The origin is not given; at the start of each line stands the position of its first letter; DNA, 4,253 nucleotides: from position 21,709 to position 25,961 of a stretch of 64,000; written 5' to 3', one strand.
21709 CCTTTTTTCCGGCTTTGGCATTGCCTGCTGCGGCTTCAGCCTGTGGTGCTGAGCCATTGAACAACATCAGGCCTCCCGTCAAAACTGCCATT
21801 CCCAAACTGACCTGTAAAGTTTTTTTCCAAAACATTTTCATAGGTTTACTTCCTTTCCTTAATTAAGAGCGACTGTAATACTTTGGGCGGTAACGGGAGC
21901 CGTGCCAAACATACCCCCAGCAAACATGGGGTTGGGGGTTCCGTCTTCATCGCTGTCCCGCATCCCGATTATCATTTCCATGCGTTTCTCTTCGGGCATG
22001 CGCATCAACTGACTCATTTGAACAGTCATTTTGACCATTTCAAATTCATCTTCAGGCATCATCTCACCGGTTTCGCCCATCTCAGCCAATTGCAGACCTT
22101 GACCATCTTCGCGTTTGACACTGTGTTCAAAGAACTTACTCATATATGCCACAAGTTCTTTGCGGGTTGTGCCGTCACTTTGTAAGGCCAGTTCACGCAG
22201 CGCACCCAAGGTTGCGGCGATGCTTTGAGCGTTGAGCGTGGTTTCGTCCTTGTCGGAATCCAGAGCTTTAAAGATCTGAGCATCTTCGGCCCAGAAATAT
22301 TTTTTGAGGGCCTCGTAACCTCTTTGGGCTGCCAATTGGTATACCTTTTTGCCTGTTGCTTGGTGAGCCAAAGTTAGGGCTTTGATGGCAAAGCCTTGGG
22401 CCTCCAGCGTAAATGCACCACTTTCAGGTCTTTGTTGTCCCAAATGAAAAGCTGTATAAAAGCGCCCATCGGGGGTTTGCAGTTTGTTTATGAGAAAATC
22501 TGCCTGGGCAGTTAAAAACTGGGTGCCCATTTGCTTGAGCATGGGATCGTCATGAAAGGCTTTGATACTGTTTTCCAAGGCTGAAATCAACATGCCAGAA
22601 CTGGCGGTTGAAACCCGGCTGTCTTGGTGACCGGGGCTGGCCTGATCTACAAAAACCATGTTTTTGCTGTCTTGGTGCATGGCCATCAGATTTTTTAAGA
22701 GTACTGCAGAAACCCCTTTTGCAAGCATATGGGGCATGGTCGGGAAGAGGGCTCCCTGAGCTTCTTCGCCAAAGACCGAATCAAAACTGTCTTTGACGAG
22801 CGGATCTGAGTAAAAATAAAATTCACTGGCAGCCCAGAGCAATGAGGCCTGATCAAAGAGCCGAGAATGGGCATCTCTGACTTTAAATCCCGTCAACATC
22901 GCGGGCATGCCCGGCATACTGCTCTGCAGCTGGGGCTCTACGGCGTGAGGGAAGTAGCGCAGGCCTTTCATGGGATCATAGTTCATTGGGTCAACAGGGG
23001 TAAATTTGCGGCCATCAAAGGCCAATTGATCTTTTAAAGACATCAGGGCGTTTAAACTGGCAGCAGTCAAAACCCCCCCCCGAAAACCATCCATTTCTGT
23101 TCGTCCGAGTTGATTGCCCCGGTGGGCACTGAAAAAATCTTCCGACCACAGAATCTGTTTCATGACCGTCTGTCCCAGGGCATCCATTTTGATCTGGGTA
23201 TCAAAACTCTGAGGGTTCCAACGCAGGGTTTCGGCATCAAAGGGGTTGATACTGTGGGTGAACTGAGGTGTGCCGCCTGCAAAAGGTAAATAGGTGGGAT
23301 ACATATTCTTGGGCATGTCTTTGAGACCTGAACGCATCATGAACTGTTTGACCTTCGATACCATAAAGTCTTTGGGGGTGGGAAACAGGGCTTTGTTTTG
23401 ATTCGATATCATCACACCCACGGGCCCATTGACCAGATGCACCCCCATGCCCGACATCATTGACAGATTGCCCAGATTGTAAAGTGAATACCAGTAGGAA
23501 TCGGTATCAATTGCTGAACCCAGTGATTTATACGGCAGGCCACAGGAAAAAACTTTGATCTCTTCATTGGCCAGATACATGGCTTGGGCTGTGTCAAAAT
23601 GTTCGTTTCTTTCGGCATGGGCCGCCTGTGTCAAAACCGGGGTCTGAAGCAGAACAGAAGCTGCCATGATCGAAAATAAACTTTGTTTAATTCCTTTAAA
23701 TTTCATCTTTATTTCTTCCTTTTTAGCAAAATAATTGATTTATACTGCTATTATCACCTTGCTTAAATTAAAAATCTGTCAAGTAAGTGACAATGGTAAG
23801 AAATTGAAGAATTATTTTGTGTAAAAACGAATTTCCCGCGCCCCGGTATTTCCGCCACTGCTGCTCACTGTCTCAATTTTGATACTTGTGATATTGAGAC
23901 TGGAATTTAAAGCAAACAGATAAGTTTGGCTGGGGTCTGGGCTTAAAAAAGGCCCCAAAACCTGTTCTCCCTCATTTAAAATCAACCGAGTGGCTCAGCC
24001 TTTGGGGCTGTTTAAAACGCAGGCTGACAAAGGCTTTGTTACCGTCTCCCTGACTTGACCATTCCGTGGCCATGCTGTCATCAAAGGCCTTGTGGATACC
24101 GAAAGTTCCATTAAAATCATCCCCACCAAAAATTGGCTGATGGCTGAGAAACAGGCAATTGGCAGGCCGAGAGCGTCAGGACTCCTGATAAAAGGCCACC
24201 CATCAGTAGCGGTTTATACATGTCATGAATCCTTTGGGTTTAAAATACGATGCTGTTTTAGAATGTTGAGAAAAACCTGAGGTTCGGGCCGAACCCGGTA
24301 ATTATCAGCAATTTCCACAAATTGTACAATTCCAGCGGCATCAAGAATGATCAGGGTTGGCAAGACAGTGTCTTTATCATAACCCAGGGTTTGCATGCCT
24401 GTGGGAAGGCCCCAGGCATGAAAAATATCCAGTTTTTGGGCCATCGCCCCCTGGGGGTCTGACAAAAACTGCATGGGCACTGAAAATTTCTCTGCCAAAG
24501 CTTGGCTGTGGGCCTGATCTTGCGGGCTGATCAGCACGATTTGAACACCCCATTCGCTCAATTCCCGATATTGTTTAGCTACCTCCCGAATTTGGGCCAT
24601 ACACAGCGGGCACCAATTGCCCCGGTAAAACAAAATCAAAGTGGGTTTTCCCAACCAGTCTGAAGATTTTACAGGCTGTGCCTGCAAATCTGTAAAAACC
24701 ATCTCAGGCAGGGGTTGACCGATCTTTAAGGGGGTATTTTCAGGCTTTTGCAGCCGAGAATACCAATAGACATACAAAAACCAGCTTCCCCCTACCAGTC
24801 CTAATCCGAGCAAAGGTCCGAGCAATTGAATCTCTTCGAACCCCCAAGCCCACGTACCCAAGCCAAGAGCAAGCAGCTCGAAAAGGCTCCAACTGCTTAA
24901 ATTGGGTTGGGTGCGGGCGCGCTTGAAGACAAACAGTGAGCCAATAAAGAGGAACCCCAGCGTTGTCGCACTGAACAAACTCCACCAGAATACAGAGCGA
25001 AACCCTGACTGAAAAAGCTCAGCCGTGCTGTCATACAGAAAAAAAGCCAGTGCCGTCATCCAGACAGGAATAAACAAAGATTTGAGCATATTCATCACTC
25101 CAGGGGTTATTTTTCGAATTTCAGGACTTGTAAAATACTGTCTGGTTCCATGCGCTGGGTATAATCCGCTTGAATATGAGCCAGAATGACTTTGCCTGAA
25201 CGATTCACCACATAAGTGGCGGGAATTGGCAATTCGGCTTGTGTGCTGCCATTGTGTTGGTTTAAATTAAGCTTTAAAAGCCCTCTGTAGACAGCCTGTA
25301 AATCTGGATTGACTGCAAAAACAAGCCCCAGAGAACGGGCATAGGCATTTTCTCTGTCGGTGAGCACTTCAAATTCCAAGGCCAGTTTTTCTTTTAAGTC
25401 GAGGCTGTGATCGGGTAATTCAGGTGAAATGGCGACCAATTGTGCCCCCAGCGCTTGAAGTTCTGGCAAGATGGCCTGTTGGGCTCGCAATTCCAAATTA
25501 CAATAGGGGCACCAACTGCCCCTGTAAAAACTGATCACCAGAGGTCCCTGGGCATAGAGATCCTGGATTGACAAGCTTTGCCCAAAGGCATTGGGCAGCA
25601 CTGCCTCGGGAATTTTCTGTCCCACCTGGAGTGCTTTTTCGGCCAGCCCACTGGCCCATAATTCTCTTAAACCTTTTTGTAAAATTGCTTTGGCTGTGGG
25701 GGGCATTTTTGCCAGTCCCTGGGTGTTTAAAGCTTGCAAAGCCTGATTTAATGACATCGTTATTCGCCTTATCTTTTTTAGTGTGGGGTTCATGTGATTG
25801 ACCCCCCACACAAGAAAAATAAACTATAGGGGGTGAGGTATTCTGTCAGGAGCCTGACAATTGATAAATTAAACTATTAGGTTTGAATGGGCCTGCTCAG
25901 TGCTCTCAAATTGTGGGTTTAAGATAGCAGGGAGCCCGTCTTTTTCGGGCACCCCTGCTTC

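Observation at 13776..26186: TGTCA-N6-TGACA palindrome, six perfect copies plus one near-copy, all intergenic, upstream of redox/haem genes next to a Crp/Fnr-family regulator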

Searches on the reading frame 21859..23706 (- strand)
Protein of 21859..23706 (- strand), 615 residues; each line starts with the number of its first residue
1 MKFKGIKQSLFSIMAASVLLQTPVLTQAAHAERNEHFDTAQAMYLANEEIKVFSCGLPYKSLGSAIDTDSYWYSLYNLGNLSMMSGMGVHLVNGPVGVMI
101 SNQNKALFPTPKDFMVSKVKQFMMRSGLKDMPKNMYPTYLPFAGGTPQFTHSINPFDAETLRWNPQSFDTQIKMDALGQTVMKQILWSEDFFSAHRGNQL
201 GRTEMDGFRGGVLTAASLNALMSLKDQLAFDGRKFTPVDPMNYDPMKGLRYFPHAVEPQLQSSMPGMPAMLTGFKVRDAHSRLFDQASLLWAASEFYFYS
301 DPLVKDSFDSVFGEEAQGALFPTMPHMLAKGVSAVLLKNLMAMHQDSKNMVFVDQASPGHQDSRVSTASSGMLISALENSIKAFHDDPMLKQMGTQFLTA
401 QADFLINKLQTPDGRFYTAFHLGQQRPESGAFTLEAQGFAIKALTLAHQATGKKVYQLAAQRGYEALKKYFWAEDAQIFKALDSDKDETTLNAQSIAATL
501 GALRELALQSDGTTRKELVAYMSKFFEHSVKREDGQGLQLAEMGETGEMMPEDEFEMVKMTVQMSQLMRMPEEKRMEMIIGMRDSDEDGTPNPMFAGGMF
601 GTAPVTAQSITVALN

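Call 8: search_protein_families(library=pfam, proteins=[window:21859-23706:-], max_evalue=0.01)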
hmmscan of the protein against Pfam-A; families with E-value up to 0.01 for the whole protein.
window:21859-23706:- (615 aa): 0 families

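Call 33: search_protein_families(library=ncbifam, proteins=[window:21859-23706:-], max_evalue=0.01)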
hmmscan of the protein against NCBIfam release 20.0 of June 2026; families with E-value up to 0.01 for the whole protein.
window:21859-23706:- (615 aa): 1 family
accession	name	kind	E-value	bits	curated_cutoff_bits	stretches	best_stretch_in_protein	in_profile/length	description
NF053806.1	lanmdlnLanM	equivalog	0.0031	17.6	135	0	476-535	51-112/132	lanmodulin LanM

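Call 36: find_related_loci(query=window:21859-23706:-, collection=genome_contigs, flank=4000)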
Query window:21859-23706:- (615 aa) in genome_contigs; peptide patterns used: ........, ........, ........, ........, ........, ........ (x = any residue, [..] = any of these).
33 stretches matched a pattern; 4 encode a relative of the query (tblastn E <= 1e-3); 4 distinct loci.
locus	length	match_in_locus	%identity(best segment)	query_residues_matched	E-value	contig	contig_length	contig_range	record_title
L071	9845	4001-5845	92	1-615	0e+0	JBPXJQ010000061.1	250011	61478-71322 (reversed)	MAG: Candidatus Blackallbacteria bacterium isolate mt_P12 k141_87828, whole genome shotgun sequence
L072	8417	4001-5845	92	1-615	0e+0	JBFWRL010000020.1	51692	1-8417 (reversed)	MAG: Candidatus Sericytochromatia bacterium isolate CA_2019_TPBF_205 NODE_4364_length_51692_cov_4.640415_TPBF, whole gen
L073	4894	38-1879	88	1-615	0e+0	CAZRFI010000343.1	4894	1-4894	MAG TPA_asm: uncultured Candidatus Sericytochromatia bacterium isolate binchicken_co266_209 genome assembly, contig: NOD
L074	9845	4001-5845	92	1-615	0e+0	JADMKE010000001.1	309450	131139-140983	MAG: Candidatus Sericytochromatia bacterium isolate MAG_89 NODE_36_length_309450_cov_19.914533, whole genome shotgun seq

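Call 64: search_protein_families(library=pfam, proteins=[L071:7567-8832:+, L071:6332-7036:+, L071:7033-7509:+, L074:733-1650:+], max_evalue=0.001)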
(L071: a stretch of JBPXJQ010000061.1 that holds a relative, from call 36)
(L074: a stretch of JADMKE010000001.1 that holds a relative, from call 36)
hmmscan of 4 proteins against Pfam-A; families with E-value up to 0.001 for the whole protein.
L071:7567-8832:+ (421 aa): 1 family
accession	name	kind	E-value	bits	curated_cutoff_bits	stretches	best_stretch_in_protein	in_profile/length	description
PF00082.27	Peptidase_S8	-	9.5e-51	173.2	21.8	1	158-407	2-288/288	Subtilase family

L071:6332-7036:+ (234 aa): 1 family
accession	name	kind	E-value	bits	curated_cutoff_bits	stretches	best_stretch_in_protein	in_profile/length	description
PF01066.26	CDP-OH_P_transf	-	1.2e-09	39.1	22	1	28-164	4-120/152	CDP-alcohol phosphatidyltransferase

L071:7033-7509:+ (158 aa): 1 family
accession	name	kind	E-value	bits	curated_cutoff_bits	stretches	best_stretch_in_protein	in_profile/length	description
PF18423.6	zf_CopZ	-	8.4e-17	61.3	28.4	1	16-75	3-62/62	Zinc binding domain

L074:733-1650:+ (306 aa): 0 families

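Call 66: search_protein_families(library=pfam, proteins=[window:21859-23706:-], max_evalue=1)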
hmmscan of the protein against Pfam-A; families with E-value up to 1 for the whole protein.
window:21859-23706:- (615 aa): 0 families

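Call 67: find_homologous_proteins(query=window:21859-23706:-, max_evalue=0.00001)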
Query window:21859-23706:- (615 aa): 77 proteins with E <= 0.00001 among 8000 candidates.
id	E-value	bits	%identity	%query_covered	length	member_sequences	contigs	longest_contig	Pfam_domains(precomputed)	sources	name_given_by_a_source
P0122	0.0e+0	1292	92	100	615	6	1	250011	-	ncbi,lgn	-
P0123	0.0e+0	1238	88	100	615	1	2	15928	-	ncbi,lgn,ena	-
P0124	0.0e+0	1011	72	100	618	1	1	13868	-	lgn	-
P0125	9.8e-296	1000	73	97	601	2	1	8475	-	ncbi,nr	ncbi:MAG: hypothetical protein CVV27_05155 [Candidatus Melainabacteria bacterium HGW-Melainabacteria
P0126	7.4e-235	799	60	94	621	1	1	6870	-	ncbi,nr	ncbi:MAG: hypothetical protein IGS03_12805 [Candidatus Sericytochromatia bacterium]|nr:hypothetical 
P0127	4.9e-234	796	59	98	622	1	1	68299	-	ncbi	-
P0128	1.1e-196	673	59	83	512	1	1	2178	-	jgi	-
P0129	5.9e-137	476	47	60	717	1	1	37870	-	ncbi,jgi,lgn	-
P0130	1.5e-135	471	42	94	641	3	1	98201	-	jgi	-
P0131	3.2e-135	470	42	94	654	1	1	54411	-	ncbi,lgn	-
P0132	2.0e-133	464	42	94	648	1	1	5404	-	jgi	-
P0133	1.2e-129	452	34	98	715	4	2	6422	-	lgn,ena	-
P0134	1.2e-129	452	41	95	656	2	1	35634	-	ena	-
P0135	1.8e-129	451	41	94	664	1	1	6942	-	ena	-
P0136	7.0e-125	436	38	94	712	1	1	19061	-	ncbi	ncbi:MAG: hypothetical protein ACE5KM_02075 [Planctomycetaceae bacterium]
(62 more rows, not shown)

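Call 79: predict_structure(alignment_id=A3)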
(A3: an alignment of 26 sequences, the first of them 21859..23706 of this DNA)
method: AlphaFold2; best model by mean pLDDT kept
length: 615 residues; sequences in the alignment: 26
mean_pLDDT: 87.7   pTM: 0.89
mean pLDDT of the five models: 87.7, 87.0, 87.0, 84.6, 84.2
residues with pLDDT >= 90: 380; 70-90: 182; 50-70: 23; < 50: 30
segments of 3 or more residues with pLDDT < 50: 1-30
pLDDT, mean of each block of 10 residues (from residue 1): 35 36 33 89 96 67 69 93 93 85 87 86 90 89 95 86 94 98 94 81 90 95 96 94 93 97 79 96 98 94 69 77 88 95 95 96 98 97 89 95 98 98 95 98 98 98 98 96 97 98 94 91 94 89 78 73 81 83 81 86 95 92
secondary structure, 60 per line:
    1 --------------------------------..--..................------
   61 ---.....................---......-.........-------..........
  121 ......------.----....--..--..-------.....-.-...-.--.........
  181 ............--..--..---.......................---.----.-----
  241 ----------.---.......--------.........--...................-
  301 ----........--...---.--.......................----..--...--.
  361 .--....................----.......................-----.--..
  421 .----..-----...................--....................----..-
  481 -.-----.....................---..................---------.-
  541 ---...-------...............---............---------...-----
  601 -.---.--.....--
elements in order: H39-54 H64-84 E88-90 H95-103 H111-126 E138-141 H158-161 H174-192 H204-226 E255-261 E270-278 H283-299 H305-311 H324-344 E355-357 E364-366 H367-383 H388-409 E419-421 H434-451 H454-471 E488-492 H493-508 H512-529 H554-568 H572-583 E609-613

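Call 81: fold_search(model_id=the predicted structure, library=pdb)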
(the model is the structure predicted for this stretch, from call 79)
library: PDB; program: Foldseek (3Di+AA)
matches with E <= 10: 854; with E <= 0.001: 78
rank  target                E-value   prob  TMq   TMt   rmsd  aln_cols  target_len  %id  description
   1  8h1l_A                1.2e-06  1.00  0.40  0.56   9.4       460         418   10  Crystal structure of glucose-2-epimerase in complex with D-Glucitol from Runella slithyformis Runsl_4512 (released 2023-07-12)
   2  8h1n                  1.8e-06  1.00  0.38  0.53   9.8       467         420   11  Crystal structure of glucose-2-epimerase mutant_D254A in complex with D-Glucitol from Runella slithyformis Runsl_4512 (released 2023-07-12)
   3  7tkv_B                2.5e-06  1.00  0.25  0.25  16.2       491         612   14  Crystal Structure of the Thioredox_DsbH Domain-Containing Uncharacterized Protein Bab1_2064 from Brucella abortus (released 2022-01-26)
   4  4z4l                  3.0e-06  1.00  0.38  0.56   8.3       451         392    8  Crystal Structure of cellobiose 2-epimerase from Caldicellulosiruptor saccharolyticus DSM 8903 (released 2016-04-13)
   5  6f04                  3.0e-06  1.00  0.26  0.39  12.1       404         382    9  N-acetylglucosamine-2-epimerase (released 2018-09-26)
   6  8h1l_D                3.3e-06  1.00  0.38  0.54   5.1       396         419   10  Crystal structure of glucose-2-epimerase in complex with D-Glucitol from Runella slithyformis Runsl_4512 (released 2023-07-12)
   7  5x32_B                3.5e-06  1.00  0.38  0.58   8.7       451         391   10  Crystal structure of D-mannose isomerase (released 2018-02-07)
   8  8h1l_C                3.6e-06  1.00  0.30  0.42   4.8       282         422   13  Crystal structure of glucose-2-epimerase in complex with D-Glucitol from Runella slithyformis Runsl_4512 (released 2023-07-12)
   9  8h1l_B                4.6e-06  1.00  0.38  0.52   5.3       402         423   10  Crystal structure of glucose-2-epimerase in complex with D-Glucitol from Runella slithyformis Runsl_4512 (released 2023-07-12)
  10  3gt5                  6.2e-06  1.00  0.41  0.62   7.7       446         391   11  Crystal structure of an N-acetylglucosamine 2-epimerase family protein from Xylella fastidiosa (released 2009-04-14)
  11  8h1m                  8.3e-06  1.00  0.38  0.54   5.0       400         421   10  Crystal structure of glucose-2-epimerase mutant_D254A from Runella slithyformis Runsl_4512 (released 2023-07-12)
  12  4z4j                  9.1e-06  1.00  0.38  0.58   8.1       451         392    8  Crystal Structure of cellobiose 2-epimerase from Caldicellulosiruptor saccharolyticus DSM 8903 (released 2016-04-13)
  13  5x32_A                1.0e-05  1.00  0.38  0.58   9.3       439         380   10  Crystal structure of D-mannose isomerase (released 2018-02-07)
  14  5zhb_B                1.1e-05  1.00  0.31  0.47   4.7       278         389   10  Structure of Cellobiose 2-Epimerase from Bacillus thermoamylovorans B4167 (released 2019-06-19)
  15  2zbl_A                1.4e-05  1.00  0.40  0.57   7.6       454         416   10  Functional annotation of Salmonella enterica yihS-encoded protein (released 2008-02-05)
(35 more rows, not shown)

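Call 85: find_encoding_contigs(protein=P0125, flank=5000, max_places=1)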
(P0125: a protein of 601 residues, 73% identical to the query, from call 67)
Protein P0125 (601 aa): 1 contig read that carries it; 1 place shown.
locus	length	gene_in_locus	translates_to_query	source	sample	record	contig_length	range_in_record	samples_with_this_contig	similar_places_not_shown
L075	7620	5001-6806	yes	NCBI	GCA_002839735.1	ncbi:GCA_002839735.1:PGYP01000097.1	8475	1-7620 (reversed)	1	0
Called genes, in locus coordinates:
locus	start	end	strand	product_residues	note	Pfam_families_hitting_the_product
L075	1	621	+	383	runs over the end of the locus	PF01594:AI-2E_transport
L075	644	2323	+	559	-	-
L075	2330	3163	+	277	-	PF00753:Lactamase_B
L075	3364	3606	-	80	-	-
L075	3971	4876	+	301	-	PF00578:AhpC-TSA, PF08534:Redoxin, PF13905:Thioredoxin_8 (weak)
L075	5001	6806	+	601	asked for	-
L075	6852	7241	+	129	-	PF13442:Cytochrome_CBB3, PF00034:Cytochrom_C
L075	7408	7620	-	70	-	?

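Call 86: find_encoding_contigs(protein=P0131, flank=5000, max_places=1)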
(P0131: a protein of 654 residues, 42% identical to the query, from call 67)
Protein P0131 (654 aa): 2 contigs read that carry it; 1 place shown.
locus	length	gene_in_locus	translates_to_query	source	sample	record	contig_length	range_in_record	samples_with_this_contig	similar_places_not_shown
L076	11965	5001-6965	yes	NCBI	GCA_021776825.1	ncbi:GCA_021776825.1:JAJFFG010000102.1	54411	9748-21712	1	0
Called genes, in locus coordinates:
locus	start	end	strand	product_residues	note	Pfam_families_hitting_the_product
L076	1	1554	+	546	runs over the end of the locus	PF01839:FG-GAP (faint), PF13517:FG-GAP_3, PF07593:UnbV_ASPIC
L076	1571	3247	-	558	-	PF00732:GMC_oxred_N, PF05199:GMC_oxred_C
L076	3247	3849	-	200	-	PF13618:Gluconate_2-dh3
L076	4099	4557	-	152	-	PF13365:Trypsin_2 (weak)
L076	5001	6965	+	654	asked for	-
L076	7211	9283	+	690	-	PF14522:Cytochrome_C7 (faint), PF22113:Mtrc-MtrF_II-IV_dom (faint), PF00034:Cytochrom_C (weak), PF02433:FixO (weak), PF13442:Cytochrome_CBB3 (weak)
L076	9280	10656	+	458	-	PF00034:Cytochrom_C, PF13442:Cytochrome_CBB3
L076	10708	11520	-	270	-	PF13620:CarboxypepD_reg (weak)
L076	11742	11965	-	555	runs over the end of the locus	PF01645:Glu_synthase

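Call 87: find_encoding_contigs(protein=P0124, flank=5000, max_places=1)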
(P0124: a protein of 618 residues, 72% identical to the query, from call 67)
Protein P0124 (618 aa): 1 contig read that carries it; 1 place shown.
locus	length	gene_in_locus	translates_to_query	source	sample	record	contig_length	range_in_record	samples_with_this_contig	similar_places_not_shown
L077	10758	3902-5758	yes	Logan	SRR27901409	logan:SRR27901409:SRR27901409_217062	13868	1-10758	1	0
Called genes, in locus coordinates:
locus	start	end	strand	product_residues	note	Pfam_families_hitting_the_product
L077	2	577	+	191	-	?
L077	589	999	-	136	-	-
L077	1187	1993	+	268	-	-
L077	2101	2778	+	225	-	PF00578:AhpC-TSA, PF08534:Redoxin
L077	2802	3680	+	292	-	PF00578:AhpC-TSA, PF08534:Redoxin, PF13905:Thioredoxin_8 (weak)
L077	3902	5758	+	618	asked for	-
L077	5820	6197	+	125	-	PF00034:Cytochrom_C, PF13442:Cytochrome_CBB3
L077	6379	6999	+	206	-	PF04264:YceI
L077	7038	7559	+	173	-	PF16694:Cytochrome_P460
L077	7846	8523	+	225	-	-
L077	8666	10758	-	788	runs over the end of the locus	PF00069:Pkinase, PF07714:PK_Tyr_Ser-Thr, PF01636:APH (faint), PF03109:ABC1, PF24371:DUF7527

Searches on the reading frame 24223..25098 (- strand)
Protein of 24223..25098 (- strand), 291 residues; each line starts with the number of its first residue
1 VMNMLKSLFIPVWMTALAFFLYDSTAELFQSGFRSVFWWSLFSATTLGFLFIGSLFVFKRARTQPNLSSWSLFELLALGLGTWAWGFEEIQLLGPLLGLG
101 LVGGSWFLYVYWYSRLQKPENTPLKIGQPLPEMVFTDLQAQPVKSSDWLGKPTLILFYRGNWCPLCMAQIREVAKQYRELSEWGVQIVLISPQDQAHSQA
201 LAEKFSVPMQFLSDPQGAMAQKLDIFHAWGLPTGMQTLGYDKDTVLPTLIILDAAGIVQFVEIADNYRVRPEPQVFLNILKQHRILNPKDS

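Call 8: search_protein_families(library=pfam, proteins=[window:24223-25098:-], max_evalue=0.01)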
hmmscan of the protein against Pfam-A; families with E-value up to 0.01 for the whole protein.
window:24223-25098:- (291 aa): 3 families
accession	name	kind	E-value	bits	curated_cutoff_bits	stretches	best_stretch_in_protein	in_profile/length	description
PF00578.27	AhpC-TSA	-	1.5e-23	83.5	26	1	126-260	1-123/124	AhpC/TSA family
PF08534.16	Redoxin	-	7.8e-19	68.4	26.6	1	126-267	2-137/148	Redoxin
PF13905.12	Thioredoxin_8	-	0.00017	22.3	27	1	153-256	3-92/94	Thioredoxin-like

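Call 33: search_protein_families(library=ncbifam, proteins=[window:24223-25098:-], max_evalue=0.01)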
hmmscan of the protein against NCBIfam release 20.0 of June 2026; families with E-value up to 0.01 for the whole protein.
window:24223-25098:- (291 aa): 11 families
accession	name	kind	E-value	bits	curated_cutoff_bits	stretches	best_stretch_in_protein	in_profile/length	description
NF006960.0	PRK09437.1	equivalog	9.9e-13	48.3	140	1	122-283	2-155/156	thioredoxin-dependent thiol peroxidase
NF040769.1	SelL_rel_redox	subfamily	1.1e-09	38.2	120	1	129-219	2-94/173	SelL-related redox protein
NF040737.1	peroxi_PrxU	equivalog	2.1e-09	37.4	270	1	117-227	29-149/233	thioredoxin-dependent peroxiredoxin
NF002854.0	PRK03147.1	subfamily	1.1e-08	35.1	170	1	119-222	31-134/176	thiol-disulfide oxidoreductase ResA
NF053650.1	PerredPrxQDein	equivalog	8.6e-07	29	260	1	130-226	1-96/148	thioredoxin-dependent peroxiredoxin PrxQ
TIGR03137.1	AhpC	equivalog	9.9e-06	25.4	272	1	136-228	17-113/187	alkyl hydroperoxide reductase subunit C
NF009670.0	PRK13191.1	equivalog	0.00027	20.5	374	1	123-229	7-118/215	putative peroxiredoxin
NF009669.0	PRK13190.1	equivalog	0.00067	18.9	261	1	125-226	4-110/203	putative peroxiredoxin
NF047696.1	ThlDiSintTplARhiz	equivalog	0.00074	19.3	230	1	128-235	75-185/219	thiol:disulfide interchange protein TlpA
TIGR00385.1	dsbE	subfamily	0.0012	18.4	123.15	1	126-223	36-133/173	DsbE family thiol:disulfide interchange protein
NF010625.0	PRK14018.1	equivalog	0.0041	15.7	522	1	150-192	56-98/521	bifunctional peptide-methionine (S)-S-oxide reductase MsrA/peptide-methionine (R)-S-oxide reductase MsrB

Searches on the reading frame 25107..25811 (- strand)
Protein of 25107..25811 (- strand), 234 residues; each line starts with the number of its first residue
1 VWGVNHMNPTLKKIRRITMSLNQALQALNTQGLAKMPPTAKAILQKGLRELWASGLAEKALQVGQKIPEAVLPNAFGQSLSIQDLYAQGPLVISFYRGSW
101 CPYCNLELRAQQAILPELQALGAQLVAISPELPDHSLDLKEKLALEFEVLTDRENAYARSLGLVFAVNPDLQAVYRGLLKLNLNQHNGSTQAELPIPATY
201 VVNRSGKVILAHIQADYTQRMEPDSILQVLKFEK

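Call 8: search_protein_families(library=pfam, proteins=[window:25107-25811:-], max_evalue=0.01)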
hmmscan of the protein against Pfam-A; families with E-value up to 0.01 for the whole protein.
window:25107-25811:- (234 aa): 3 families
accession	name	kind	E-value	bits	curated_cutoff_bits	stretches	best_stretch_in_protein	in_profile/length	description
PF00578.27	AhpC-TSA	-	1.9e-22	79.9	26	1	63-209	1-122/124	AhpC/TSA family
PF08534.16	Redoxin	-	5e-15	56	26.6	1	62-222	1-140/148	Redoxin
PF13911.12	AhpC-TSA_2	-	0.0003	21.6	27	1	115-214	6-112/114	AhpC/TSA antioxidant enzyme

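Call 33: search_protein_families(library=ncbifam, proteins=[window:25107-25811:-], max_evalue=0.01)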
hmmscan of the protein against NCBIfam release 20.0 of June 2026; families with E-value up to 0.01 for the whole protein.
window:25107-25811:- (234 aa): 8 families
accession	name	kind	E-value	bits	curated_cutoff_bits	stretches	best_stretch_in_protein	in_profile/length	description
NF006960.0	PRK09437.1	equivalog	4.7e-10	39.6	140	1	60-180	3-121/156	thioredoxin-dependent thiol peroxidase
NF002854.0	PRK03147.1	subfamily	5.7e-08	32.8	170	1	58-156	33-130/176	thiol-disulfide oxidoreductase ResA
NF040769.1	SelL_rel_redox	subfamily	9.3e-07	28.6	120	1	74-229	10-172/173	SelL-related redox protein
NF041054.1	WAxxUGC_long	equivalog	4.2e-05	23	300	1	47-164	62-180/354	ResA-like WAxxUGC motif-containing protein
NF009668.0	PRK13189.1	equivalog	0.0005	19.4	211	1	59-166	8-120/224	peroxiredoxin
NF053650.1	PerredPrxQDein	equivalog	0.0013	18.7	260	1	68-162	2-94/148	thioredoxin-dependent peroxiredoxin PrxQ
TIGR00385.1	dsbE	subfamily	0.0023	17.5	123.15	0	63-128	36-98/173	DsbE family thiol:disulfide interchange protein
NF041202.1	StoA_CxxC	exception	0.0056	16.6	210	0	88-128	51-90/163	endospore biogenesis thiol-disulfide oxidoreductase StoA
